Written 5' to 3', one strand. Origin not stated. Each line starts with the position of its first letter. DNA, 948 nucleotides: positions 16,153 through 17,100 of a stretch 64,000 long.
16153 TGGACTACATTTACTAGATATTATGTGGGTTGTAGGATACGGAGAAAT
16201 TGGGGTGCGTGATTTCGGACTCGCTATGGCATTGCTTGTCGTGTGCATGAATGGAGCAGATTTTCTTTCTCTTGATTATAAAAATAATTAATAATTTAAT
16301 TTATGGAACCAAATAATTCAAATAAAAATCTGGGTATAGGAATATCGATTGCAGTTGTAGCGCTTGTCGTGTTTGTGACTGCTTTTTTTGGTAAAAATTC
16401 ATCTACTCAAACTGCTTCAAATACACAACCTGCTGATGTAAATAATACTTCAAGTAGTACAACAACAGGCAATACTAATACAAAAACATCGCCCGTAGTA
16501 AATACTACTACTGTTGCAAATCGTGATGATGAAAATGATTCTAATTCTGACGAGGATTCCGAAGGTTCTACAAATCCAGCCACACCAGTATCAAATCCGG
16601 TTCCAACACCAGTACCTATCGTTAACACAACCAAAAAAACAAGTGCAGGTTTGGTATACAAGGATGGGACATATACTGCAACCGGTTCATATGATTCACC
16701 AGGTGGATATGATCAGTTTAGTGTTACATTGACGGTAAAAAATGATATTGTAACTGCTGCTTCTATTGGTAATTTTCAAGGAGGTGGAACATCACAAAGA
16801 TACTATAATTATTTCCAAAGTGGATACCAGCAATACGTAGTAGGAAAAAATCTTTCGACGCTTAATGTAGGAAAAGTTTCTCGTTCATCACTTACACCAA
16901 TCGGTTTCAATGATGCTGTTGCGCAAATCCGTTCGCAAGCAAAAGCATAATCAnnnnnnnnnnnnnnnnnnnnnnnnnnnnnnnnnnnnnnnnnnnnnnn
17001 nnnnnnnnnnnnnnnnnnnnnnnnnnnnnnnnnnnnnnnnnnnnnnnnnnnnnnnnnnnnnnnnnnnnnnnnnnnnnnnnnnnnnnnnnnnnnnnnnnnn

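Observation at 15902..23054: Extracytoplasmic flavinylation module: FMN-binding protein, ApbE, heterodimeric ABC exporter and riboflavin kinase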

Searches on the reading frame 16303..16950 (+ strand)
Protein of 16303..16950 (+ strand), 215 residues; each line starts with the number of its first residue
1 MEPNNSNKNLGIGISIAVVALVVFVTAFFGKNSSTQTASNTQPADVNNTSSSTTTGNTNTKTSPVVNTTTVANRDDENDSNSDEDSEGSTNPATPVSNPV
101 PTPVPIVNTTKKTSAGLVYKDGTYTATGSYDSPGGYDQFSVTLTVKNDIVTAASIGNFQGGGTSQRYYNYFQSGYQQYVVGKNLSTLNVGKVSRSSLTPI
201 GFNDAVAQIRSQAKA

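Call 3: search_protein_families(library=pfam, proteins=[window:16303-16950:+], max_evalue=0.1)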
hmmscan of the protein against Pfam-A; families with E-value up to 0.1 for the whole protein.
window:16303-16950:+ (215 aa): 3 families
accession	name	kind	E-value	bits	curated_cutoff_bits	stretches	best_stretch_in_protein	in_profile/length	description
PF13623.11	SurA_N_2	-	0.0022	18.3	28.5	1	12-50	11-50/145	SurA-like N-terminal domain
PF22251.1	PFF1_TM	-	0.018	15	32.3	1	16-97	107-189/300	Vacuolar membrane protease, transmembrane domain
PF02170.28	PAZ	-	0.052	13.9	28.8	1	161-212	58-109/123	PAZ domain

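Call 4: search_protein_families(library=ncbifam, proteins=[window:16303-16950:+], max_evalue=0.1)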
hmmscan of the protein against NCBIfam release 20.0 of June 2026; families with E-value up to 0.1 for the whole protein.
window:16303-16950:+ (215 aa): 6 families
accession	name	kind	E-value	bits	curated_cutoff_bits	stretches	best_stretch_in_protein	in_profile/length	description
NF033761.1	gliding_GltJ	equivalog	0.0083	15.2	450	1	7-113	369-477/671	adventurous gliding motility protein GltJ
NF042931.1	SAG1386_EF1546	equivalog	0.0088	16.1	80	1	9-88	30-109/158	SAG1386/EF1546 family surface-associated protein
NF038218.1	IcmG_DotF_IVB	equivalog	0.013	15.1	200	1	4-74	45-113/266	type IVB secretion system protein IcmG/DotF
TIGR04526.1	predic_Ig_block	subfamily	0.014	14.4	150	1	14-112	10-107/693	putative immunoglobulin-blocking virulence protein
NF033512.1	T2SS_chap_CpaB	equivalog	0.029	14.3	90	1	11-73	4-64/206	metalloprotease secretion chaperone CpaB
NF033885.1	conj_TraP_IncI1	equivalog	0.031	14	135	1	16-85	19-88/217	conjugal transfer protein TraP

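Call 5: find_homologous_proteins(query=window:16303-16950:+, max_evalue=0.01)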
Query window:16303-16950:+ (215 aa): 399 proteins with E <= 0.01 among 1191 candidates; the best 120 are listed.
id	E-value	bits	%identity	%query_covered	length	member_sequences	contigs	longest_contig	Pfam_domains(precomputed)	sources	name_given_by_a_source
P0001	6.8e-129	445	100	100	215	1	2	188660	-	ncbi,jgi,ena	ncbi:MAG: hypothetical protein WCO65_00720 [bacterium]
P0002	6.3e-65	237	63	100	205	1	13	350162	-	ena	-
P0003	1.7e-64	235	62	100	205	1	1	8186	-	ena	-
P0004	1.1e-63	233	64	100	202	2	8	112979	-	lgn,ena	-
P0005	8.6e-53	197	54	100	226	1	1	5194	-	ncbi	-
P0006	6.3e-48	181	64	56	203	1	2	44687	-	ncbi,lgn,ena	-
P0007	1.5e-45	173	50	98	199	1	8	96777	-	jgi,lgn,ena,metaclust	metaclust:\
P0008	6.5e-45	171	48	100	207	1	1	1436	-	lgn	-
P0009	7.9e-45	171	43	100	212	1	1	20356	-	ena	-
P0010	1.0e-44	171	52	100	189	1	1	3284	-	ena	-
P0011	1.2e-43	167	47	100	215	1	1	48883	-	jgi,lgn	jgi:uncharacterized protein with FMN-binding domain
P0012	7.3e-43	165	44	100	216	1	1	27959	-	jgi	jgi:hypothetical protein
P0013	4.5e-42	162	47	99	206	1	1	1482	-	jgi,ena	-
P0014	2.1e-41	160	44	100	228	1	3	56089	-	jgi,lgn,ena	-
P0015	1.0e-40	158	48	100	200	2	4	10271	-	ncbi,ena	-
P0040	6.1e-36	142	67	45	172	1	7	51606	-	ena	-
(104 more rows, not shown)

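Call 65: find_encoding_contigs(protein=P0002, flank=8000, max_places=2)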
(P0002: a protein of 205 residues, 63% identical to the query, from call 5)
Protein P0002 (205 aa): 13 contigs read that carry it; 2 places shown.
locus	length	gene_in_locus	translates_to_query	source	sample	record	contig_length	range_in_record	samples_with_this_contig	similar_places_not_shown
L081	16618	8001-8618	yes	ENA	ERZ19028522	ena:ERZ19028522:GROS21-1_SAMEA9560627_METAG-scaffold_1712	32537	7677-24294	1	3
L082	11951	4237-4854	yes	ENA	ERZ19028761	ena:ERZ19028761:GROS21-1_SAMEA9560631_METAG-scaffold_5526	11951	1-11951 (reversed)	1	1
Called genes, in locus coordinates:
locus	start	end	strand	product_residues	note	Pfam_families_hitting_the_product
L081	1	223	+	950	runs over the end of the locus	PF03477:ATP-cone, PF00317:Ribonuc_red_lgN, PF02867:Ribonuc_red_lgC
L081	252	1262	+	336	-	PF00268:Ribonuc_red_sm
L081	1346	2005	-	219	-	-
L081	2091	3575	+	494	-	PF03193:RsgA_GTPase (faint), PF00005:ABC_tran, PF02463:SMC_N (faint), PF13476:AAA_23 (faint), PF13555:AAA_29 (faint), PF20720:nSTAND3 (faint), PF25199:nSTAND_NTPase5 (faint), PF00005:ABC_tran, +2 more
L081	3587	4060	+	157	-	PF00293:NUDIX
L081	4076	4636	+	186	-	-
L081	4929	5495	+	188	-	-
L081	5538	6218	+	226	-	PF27704:GuanidinoAc_N-MeTrfase, PF08241:Methyltransf_11 (weak), PF13649:Methyltransf_25 (weak)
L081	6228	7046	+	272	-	-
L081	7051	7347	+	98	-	-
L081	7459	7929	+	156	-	PF07681:DoxX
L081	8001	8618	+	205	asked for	-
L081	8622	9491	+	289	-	PF02424:ApbE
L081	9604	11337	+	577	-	PF00664:ABC_membrane, PF02463:SMC_N (faint), PF00005:ABC_tran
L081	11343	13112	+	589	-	PF00664:ABC_membrane, PF00005:ABC_tran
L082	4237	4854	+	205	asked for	-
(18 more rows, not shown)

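Call 66: find_encoding_contigs(protein=P0007, flank=8000, max_places=2)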
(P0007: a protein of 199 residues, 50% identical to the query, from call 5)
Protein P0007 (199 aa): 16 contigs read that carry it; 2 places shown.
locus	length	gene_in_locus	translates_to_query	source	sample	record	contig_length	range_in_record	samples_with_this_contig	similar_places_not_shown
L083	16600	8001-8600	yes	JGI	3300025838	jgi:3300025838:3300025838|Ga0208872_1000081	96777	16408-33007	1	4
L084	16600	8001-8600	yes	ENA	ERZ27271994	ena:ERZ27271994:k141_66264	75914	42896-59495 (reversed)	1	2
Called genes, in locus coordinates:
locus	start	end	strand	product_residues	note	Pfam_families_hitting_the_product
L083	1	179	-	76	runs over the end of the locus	-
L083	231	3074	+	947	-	PF03477:ATP-cone, PF00317:Ribonuc_red_lgN, PF02867:Ribonuc_red_lgC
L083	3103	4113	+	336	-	PF00268:Ribonuc_red_sm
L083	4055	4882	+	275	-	PF02353:CMAS (faint), PF01209:Ubie_methyltran, PF13489:Methyltransf_23, PF07021:MetW (weak), PF13847:Methyltransf_31, PF08241:Methyltransf_11, PF08242:Methyltransf_12, PF13649:Methyltransf_25, +1 more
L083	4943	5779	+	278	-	-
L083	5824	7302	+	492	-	PF03193:RsgA_GTPase (faint), PF25199:nSTAND_NTPase5 (faint), PF00005:ABC_tran, PF02463:SMC_N (faint), PF12775:AAA_7 (faint), PF13191:AAA_16 (faint), PF13476:AAA_23 (faint), PF00005:ABC_tran, +6 more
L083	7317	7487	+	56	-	-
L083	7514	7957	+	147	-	PF07681:DoxX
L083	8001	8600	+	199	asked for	-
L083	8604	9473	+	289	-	PF02424:ApbE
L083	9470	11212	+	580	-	PF00664:ABC_membrane, PF00005:ABC_tran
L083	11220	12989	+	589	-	PF00664:ABC_membrane, PF00005:ABC_tran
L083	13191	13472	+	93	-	-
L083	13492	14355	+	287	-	-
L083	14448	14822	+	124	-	PF01687:Flavokinase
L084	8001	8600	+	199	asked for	-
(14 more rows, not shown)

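Call 67: find_encoding_contigs(protein=P0012, flank=8000, max_places=1)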
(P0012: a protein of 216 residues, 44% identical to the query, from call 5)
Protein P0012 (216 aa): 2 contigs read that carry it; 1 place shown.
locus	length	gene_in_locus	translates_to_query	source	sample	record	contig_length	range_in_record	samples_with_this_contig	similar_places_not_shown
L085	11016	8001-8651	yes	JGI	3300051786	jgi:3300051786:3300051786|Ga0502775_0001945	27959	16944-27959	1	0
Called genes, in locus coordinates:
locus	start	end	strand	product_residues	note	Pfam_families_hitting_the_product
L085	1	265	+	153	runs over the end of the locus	PF11969:DcpS_C, PF01230:HIT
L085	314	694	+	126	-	-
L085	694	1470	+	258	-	PF01209:Ubie_methyltran, PF13489:Methyltransf_23, PF13847:Methyltransf_31, PF08241:Methyltransf_11, PF08242:Methyltransf_12, PF13649:Methyltransf_25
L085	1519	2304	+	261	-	PF08032:SpoU_sub_bind, PF00588:SpoU_methylase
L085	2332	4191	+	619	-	PF00122:E1-E2_ATPase, PF00702:Hydrolase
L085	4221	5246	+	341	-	PF01594:AI-2E_transport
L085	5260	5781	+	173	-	PF14478:DUF4430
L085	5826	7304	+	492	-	PF03193:RsgA_GTPase (faint), PF00005:ABC_tran, PF00931:NB-ARC (faint), PF02463:SMC_N (faint), PF12775:AAA_7 (faint), PF13401:AAA_22 (faint), PF13555:AAA_29 (faint), PF00005:ABC_tran, +3 more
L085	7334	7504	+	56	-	-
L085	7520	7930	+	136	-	PF07681:DoxX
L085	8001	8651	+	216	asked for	-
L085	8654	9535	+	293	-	PF02424:ApbE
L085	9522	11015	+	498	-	?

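Call 68: find_encoding_contigs(protein=P0040, flank=8000, max_places=1)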
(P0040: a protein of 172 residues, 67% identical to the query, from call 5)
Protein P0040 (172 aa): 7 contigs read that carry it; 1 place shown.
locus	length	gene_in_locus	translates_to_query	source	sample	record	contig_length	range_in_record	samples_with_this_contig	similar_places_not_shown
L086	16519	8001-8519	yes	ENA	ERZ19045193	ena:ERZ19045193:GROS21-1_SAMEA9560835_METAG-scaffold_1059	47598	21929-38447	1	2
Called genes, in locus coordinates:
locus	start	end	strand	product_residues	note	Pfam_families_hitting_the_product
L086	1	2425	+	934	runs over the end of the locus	PF03477:ATP-cone, PF00317:Ribonuc_red_lgN, PF02867:Ribonuc_red_lgC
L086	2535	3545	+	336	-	PF00268:Ribonuc_red_sm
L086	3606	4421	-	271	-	-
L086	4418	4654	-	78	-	-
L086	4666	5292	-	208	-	PF01180:DHO_dh (faint)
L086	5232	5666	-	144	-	-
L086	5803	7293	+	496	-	-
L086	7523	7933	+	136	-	PF07681:DoxX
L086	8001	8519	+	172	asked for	-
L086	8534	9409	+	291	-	PF02424:ApbE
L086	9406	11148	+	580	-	PF00664:ABC_membrane, PF00005:ABC_tran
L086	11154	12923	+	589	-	PF00664:ABC_membrane, PF00005:ABC_tran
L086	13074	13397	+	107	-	-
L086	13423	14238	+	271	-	-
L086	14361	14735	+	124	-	PF01687:Flavokinase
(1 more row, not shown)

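Call 79: search_protein_families(library=pfam, alignment_id=A1, max_evalue=0.1)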
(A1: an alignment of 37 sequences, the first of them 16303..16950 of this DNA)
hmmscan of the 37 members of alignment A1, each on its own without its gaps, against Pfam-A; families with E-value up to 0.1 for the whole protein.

A. member 1, window:16303-16950:+ (215 aa): 3 families
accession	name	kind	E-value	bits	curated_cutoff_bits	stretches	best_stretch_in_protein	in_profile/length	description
PF13623.11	SurA_N_2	-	0.0022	18.3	28.5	1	12-50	11-50/145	SurA-like N-terminal domain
PF22251.1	PFF1_TM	-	0.018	15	32.3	1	16-97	107-189/300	Vacuolar membrane protease, transmembrane domain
PF02170.28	PAZ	-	0.052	13.9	28.8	1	161-212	58-109/123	PAZ domain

B. families by the number of members that match (of 37 scanned): 23 families
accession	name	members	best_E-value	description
PF04205.19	FMN_bind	14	2e-05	FMN-binding domain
PF21827.1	New_glue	6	0.0015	New glue protein family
PF13623.11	SurA_N_2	3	0.0022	SurA-like N-terminal domain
PF19816.4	DUF6299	3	0.004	Family of unknown function (DUF6299)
PF22251.1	PFF1_TM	3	0.018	Vacuolar membrane protease, transmembrane domain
PF12685.13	SpoIIIAH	2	0.037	SpoIIIAH-like protein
PF14155.11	DUF4307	2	0.065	Domain of unknown function (DUF4307)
PF09786.14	CytochromB561_N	1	0.00017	Cytochrome B561, N terminal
PF24334.1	DUF7502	1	0.0042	Family of unknown function (DUF7502)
PF02239.22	Cytochrom_D1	1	0.0065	Cytochrome D1 heme domain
PF10095.14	DUF2333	1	0.013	Uncharacterized protein conserved in bacteria (DUF2333)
PF01490.24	Aa_trans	1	0.016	Transmembrane amino acid transporter protein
PF07489.16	Tir_receptor_C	1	0.016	Translocated intimin receptor (Tir) C-terminus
PF02496.21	ABA_WDS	1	0.024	ABA/WDS induced protein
PF02170.28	PAZ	1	0.052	PAZ domain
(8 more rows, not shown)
